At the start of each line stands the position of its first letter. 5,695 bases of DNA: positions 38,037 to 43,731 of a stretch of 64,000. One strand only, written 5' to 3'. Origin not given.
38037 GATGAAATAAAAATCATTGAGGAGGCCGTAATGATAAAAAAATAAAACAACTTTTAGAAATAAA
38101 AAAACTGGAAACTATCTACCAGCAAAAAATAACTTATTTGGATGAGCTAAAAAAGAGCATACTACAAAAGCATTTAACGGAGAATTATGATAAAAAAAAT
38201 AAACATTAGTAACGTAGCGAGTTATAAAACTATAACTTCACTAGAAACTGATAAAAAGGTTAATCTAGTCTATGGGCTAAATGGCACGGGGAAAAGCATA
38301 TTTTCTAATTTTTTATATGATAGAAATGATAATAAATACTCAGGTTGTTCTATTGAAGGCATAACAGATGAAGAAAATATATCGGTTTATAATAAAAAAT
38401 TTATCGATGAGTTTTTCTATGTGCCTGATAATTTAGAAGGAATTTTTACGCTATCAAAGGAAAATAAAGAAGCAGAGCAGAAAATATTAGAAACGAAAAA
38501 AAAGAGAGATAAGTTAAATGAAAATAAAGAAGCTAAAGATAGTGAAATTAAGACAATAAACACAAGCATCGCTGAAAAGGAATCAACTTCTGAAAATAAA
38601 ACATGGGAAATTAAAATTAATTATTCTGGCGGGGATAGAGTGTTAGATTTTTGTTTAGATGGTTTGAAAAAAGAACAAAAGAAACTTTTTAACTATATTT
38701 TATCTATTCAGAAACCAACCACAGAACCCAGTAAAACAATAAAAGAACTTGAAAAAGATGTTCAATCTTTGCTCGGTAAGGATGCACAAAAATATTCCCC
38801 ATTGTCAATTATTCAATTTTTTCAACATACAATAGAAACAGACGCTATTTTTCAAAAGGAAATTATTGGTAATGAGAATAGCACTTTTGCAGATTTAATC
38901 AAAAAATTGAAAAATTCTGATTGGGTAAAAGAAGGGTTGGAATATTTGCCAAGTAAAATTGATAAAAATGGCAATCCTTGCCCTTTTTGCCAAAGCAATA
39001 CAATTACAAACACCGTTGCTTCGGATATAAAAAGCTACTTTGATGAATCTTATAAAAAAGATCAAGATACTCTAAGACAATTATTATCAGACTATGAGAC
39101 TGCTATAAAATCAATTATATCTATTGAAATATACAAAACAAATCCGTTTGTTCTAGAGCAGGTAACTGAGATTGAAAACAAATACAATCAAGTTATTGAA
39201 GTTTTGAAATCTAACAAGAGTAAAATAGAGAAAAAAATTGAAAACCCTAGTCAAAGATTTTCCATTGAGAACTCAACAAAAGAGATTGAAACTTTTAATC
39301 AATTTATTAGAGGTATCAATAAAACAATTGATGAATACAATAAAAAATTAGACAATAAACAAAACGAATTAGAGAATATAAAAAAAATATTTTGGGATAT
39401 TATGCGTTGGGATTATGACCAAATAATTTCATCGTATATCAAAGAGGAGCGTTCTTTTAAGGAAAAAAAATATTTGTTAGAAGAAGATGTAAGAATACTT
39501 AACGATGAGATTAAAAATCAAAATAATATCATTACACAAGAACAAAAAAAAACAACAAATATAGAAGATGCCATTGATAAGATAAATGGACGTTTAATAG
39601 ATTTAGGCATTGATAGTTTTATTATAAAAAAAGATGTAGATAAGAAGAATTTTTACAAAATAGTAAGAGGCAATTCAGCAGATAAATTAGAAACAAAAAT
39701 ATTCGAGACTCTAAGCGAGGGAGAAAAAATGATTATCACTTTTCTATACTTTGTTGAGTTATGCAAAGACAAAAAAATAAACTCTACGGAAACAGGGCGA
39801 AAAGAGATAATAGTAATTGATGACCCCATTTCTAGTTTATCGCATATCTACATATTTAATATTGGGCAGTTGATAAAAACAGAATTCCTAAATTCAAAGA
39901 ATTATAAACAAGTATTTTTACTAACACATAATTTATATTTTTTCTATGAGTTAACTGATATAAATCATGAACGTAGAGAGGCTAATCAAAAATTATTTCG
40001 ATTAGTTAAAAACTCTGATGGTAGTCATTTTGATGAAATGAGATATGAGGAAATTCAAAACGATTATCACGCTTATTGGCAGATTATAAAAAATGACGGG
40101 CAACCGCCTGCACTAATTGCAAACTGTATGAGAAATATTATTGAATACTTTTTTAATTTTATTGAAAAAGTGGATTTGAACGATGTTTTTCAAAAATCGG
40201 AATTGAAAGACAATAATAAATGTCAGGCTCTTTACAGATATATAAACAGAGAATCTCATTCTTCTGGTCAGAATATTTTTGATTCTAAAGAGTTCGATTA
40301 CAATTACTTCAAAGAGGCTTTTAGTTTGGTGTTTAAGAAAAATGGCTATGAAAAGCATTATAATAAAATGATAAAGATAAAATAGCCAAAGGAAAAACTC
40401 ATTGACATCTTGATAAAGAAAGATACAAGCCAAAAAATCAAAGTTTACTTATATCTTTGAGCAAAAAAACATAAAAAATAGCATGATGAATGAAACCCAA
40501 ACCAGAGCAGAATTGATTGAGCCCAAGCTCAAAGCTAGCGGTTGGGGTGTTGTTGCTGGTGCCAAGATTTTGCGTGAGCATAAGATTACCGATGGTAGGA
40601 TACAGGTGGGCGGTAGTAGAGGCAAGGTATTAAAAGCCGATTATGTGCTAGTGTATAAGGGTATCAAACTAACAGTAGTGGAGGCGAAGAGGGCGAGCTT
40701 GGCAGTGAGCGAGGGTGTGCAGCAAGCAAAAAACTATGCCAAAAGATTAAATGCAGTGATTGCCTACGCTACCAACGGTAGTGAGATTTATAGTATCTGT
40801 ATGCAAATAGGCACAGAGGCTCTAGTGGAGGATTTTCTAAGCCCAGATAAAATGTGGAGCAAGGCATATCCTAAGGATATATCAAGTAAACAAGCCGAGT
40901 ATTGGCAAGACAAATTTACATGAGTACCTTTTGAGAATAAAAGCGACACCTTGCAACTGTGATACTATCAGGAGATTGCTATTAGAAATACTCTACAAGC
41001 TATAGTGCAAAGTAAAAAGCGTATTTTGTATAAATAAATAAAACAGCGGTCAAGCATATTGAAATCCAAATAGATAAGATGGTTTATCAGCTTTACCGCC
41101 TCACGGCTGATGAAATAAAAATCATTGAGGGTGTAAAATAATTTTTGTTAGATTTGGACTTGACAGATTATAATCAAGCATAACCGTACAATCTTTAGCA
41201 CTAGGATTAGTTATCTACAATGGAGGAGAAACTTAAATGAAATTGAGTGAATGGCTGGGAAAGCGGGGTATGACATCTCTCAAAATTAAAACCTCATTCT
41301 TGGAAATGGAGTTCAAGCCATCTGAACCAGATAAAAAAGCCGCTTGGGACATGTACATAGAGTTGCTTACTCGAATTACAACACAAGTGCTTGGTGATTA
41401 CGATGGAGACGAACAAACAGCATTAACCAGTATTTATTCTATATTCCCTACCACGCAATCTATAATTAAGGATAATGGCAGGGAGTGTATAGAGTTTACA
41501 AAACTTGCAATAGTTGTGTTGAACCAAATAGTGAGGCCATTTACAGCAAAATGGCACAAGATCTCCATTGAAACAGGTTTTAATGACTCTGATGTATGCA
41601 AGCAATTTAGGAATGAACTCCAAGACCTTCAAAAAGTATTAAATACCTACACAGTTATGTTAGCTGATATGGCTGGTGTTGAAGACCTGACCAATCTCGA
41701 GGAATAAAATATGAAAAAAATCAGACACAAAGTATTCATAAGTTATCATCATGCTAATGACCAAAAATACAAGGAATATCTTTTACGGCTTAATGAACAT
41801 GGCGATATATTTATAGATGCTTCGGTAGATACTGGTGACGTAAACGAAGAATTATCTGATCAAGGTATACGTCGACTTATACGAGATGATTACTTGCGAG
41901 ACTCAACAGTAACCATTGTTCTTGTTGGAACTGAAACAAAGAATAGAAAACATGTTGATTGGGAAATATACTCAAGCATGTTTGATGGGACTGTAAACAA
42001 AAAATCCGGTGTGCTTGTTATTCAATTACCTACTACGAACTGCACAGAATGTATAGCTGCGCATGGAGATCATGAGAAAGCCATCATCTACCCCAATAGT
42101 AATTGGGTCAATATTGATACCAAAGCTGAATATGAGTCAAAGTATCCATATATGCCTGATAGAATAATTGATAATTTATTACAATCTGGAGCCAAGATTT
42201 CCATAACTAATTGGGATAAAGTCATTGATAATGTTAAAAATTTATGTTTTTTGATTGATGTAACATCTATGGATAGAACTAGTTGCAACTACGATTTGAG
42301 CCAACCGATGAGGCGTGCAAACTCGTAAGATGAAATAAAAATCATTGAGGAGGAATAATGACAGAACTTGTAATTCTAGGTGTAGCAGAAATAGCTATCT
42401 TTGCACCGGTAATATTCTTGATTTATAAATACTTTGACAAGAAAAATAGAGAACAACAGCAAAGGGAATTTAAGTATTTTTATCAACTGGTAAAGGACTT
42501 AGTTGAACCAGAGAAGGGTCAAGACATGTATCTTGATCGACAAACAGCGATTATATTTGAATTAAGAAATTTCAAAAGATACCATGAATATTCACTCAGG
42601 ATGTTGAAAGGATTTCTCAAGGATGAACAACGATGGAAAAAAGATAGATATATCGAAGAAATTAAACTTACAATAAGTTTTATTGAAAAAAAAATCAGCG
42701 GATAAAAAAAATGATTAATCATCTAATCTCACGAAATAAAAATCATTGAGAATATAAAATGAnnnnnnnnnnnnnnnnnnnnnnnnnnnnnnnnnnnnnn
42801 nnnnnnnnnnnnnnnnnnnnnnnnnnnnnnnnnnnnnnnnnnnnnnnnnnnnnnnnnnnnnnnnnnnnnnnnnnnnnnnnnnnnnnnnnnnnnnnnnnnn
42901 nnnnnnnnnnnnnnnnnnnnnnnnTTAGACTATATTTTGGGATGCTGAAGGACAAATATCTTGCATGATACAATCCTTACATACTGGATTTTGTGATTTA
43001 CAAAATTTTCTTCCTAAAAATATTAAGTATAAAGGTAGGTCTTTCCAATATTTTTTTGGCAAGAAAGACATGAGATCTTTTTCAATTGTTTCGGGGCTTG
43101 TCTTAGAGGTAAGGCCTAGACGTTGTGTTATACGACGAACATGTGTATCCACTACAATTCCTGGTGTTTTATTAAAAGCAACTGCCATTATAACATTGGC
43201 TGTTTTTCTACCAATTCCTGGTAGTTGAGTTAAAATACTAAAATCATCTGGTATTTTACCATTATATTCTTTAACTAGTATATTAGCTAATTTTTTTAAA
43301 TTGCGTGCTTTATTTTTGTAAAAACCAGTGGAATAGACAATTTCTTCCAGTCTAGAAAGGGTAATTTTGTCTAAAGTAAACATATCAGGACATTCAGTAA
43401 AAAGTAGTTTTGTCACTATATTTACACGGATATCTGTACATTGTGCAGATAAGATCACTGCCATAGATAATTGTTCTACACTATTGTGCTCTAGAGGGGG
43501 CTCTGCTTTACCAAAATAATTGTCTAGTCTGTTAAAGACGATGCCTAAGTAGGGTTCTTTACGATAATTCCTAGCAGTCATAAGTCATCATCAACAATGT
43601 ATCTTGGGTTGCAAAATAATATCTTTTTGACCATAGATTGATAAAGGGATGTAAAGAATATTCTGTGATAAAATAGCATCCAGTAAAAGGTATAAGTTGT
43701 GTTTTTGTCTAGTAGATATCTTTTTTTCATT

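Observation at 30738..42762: The 3' tail of the type IIG R-M gene recurs at least seven times and marks the cassette junctions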

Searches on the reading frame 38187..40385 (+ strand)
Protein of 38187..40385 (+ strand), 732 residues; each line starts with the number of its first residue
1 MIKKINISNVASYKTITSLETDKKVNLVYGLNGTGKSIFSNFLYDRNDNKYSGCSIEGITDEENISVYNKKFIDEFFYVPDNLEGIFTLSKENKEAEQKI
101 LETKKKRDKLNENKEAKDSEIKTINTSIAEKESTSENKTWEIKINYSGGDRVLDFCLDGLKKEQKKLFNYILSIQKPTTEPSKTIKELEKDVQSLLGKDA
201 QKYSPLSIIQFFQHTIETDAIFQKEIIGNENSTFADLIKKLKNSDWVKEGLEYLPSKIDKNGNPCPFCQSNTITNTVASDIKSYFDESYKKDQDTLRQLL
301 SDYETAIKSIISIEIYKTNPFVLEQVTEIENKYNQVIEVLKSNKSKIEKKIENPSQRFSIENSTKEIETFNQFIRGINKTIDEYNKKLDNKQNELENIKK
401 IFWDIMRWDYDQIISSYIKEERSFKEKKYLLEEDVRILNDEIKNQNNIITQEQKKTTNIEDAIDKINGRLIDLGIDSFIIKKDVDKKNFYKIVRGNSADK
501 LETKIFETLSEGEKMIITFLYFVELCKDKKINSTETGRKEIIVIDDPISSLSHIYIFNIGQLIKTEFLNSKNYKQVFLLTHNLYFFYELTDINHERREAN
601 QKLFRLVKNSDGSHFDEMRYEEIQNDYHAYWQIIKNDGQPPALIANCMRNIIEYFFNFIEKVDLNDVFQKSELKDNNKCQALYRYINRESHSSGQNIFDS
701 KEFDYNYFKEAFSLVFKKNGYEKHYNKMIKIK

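Call 8: search_protein_families(library=pfam, proteins=[window:38187-40385:+], max_evalue=0.01)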
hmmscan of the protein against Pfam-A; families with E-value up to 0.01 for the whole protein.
window:38187-40385:+ (732 aa): 2 families
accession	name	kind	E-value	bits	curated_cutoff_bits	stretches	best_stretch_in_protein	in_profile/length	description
PF13166.12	AAA_13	-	2.4e-113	380.7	36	1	10-717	2-713/713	AAA domain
PF13476.12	AAA_23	-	0.0015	19.6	27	1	4-39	1-35/201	AAA domain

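Call 29: search_protein_families(library=padloc, proteins=[window:38187-40385:+], max_evalue=0.001)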
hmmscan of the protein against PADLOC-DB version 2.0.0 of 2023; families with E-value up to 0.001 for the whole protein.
window:38187-40385:+ (732 aa): 11 families
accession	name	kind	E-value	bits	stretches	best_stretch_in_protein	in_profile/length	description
PDLC04886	PDC-S06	-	6.8e-248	823.2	1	1-730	1-723/727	-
PDLC04890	PDC-S06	-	2.7e-150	500.3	1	1-731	1-724/732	-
PDLC04897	PDC-S06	-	3.1e-55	186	1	1-730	1-724/727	-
PDLC04894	PDC-S06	-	1e-48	164.4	1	11-712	16-713/740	-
PDLC04887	PDC-S06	-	2.4e-37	126.9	1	1-618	1-654/790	-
PDLC04896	PDC-S06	-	2.3e-26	90.7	1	1-606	1-592/732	-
PDLC04898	PDC-S06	-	9.8e-21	71.7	1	171-701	196-718/752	-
PDLC04891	PDC-S06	-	3.2e-11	40.4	1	260-610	377-712/858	-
PDLC03859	LmuB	-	6.3e-09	33.6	1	75-588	169-585/611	-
PDLC02360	PrrC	-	6.5e-08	30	1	451-725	99-350/372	PrrC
PDLC04892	PDC-S06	-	3e-07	27.1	1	245-586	351-678/843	-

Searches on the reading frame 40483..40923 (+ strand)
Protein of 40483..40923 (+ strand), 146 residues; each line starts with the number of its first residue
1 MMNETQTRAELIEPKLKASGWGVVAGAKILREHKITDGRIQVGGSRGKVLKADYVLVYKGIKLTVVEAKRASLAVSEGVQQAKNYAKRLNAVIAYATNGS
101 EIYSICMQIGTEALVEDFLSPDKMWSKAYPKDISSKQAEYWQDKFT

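Call 8: search_protein_families(library=pfam, proteins=[window:40483-40923:+], max_evalue=0.01)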
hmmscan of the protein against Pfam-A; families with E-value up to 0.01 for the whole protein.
window:40483-40923:+ (146 aa): 2 families
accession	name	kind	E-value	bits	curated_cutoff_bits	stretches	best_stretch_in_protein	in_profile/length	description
PF04313.20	HSDR_N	-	2.4e-09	37.8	25.1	1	48-103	124-188/198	Type I restriction enzyme R protein N terminus (HSDR_N)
PF13588.12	HSDR_N_2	-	0.0003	21.3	25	1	51-111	38-100/110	Type I restriction enzyme R protein N terminus (HSDR_N)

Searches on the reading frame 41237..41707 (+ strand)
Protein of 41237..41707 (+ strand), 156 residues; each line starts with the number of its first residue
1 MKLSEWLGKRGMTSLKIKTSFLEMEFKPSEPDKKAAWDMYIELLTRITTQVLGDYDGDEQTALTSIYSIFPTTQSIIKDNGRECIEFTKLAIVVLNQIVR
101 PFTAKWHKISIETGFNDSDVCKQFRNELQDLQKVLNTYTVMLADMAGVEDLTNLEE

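Call 8: search_protein_families(library=pfam, proteins=[window:41237-41707:+], max_evalue=0.01)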
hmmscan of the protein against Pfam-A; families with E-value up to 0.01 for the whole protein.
window:41237-41707:+ (156 aa): 0 families

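Call 29: search_protein_families(library=padloc, proteins=[window:41237-41707:+], max_evalue=0.001)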
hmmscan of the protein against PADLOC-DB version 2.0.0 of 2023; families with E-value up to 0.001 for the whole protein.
window:41237-41707:+ (156 aa): 0 families

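Call 58: search_protein_families(library=pfam, proteins=[window:41237-41707:+], max_evalue=0.1)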
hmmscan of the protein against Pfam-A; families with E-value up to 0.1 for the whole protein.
window:41237-41707:+ (156 aa): 1 family
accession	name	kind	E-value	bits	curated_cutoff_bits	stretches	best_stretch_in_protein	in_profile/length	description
PF08771.16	FRB_dom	-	0.088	13.5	24.7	0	114-139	50-75/99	FKBP12-rapamycin binding domain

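Call 78: search_protein_families(library=ncbifam, proteins=[window:41237-41707:+], max_evalue=0.01)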
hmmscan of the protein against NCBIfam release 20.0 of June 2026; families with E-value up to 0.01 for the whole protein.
window:41237-41707:+ (156 aa): 0 families

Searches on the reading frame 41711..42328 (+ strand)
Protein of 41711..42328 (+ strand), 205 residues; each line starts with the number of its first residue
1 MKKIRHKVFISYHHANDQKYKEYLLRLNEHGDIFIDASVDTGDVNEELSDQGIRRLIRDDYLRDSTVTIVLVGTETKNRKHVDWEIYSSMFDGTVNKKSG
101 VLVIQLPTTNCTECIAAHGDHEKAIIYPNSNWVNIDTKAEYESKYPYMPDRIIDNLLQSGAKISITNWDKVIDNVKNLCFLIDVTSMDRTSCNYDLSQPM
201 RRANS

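Call 9: search_protein_families(library=pfam, proteins=[window:41711-42328:+], max_evalue=0.01)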
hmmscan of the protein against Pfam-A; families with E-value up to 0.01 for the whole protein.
window:41711-42328:+ (205 aa): 1 family
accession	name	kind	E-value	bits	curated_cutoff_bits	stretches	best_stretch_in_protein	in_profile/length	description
PF08937.16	ThsB_TIR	-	4e-22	78.9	21.2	1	9-109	1-98/100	Thoeris protein ThsB, TIR-like domain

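Call 29: search_protein_families(library=padloc, proteins=[window:41711-42328:+], max_evalue=0.001)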
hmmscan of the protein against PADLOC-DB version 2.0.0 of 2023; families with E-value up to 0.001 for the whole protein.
window:41711-42328:+ (205 aa): 7 families
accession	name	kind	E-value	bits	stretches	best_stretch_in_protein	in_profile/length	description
PDLC04688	PDC-M50B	-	2.6e-12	45.3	1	6-105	3-99/162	-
PDLC00418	ThsB1|ThsB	-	1.1e-11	42.8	1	4-89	3-88/155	TIR-like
PDLC00431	ThsB1|ThsB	-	3.4e-11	41.8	1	6-109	3-102/162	TIR-like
PDLC00433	ThsB1|ThsB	-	1.2e-08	33.1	1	5-111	2-101/164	TIR-like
PDLC00428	ThsB1|ThsB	-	2.8e-07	29.1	1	5-177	2-198/219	TIR-like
PDLC00438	ThsB1|ThsB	-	9.8e-06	23.7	1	6-96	3-99/206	TIR-like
PDLC00429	ThsB1|ThsB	-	0.00043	18.4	1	5-88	4-89/167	TIR-like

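Call 78: search_protein_families(library=ncbifam, proteins=[window:41711-42328:+], max_evalue=0.01)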
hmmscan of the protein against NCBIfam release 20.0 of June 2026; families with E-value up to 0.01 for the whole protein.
window:41711-42328:+ (205 aa): 0 families

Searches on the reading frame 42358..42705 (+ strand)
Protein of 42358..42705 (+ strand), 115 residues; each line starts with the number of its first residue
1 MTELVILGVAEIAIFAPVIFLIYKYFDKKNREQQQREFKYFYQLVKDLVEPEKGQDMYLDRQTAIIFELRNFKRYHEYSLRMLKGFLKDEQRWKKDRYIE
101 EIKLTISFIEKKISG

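Call 9: search_protein_families(library=pfam, proteins=[window:42358-42705:+], max_evalue=0.01)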
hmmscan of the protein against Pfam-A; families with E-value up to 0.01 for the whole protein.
window:42358-42705:+ (115 aa): 0 families

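Call 29: search_protein_families(library=padloc, proteins=[window:42358-42705:+], max_evalue=0.001)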
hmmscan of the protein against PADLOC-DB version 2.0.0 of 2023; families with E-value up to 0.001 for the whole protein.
window:42358-42705:+ (115 aa): 0 families

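Call 58: search_protein_families(library=pfam, proteins=[window:42358-42705:+], max_evalue=0.1)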
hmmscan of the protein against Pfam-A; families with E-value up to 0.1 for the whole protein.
window:42358-42705:+ (115 aa): 0 families

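Call 78: search_protein_families(library=ncbifam, proteins=[window:42358-42705:+], max_evalue=0.01)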
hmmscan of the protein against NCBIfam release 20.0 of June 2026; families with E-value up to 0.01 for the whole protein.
window:42358-42705:+ (115 aa): 0 families

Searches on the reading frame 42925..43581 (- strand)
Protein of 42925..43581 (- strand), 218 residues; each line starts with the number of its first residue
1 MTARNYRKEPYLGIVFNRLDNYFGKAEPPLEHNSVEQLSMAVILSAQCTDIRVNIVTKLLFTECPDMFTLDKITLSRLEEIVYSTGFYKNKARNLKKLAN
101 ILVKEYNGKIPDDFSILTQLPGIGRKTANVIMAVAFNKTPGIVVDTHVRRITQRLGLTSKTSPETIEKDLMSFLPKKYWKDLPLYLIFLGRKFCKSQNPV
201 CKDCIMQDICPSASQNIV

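Call 9: search_protein_families(library=pfam, proteins=[window:42925-43581:-], max_evalue=0.01)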
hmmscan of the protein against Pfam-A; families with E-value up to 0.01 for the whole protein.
window:42925-43581:- (218 aa): 2 families
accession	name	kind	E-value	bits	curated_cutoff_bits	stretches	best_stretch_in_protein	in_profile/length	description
PF00730.31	HhH-GPD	-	5.1e-24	85.1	26.2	1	41-175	2-107/108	HhH-GPD superfamily base excision DNA repair protein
PF00633.29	HHH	-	3.2e-08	33.5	24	1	105-133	1-29/30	Helix-hairpin-helix motif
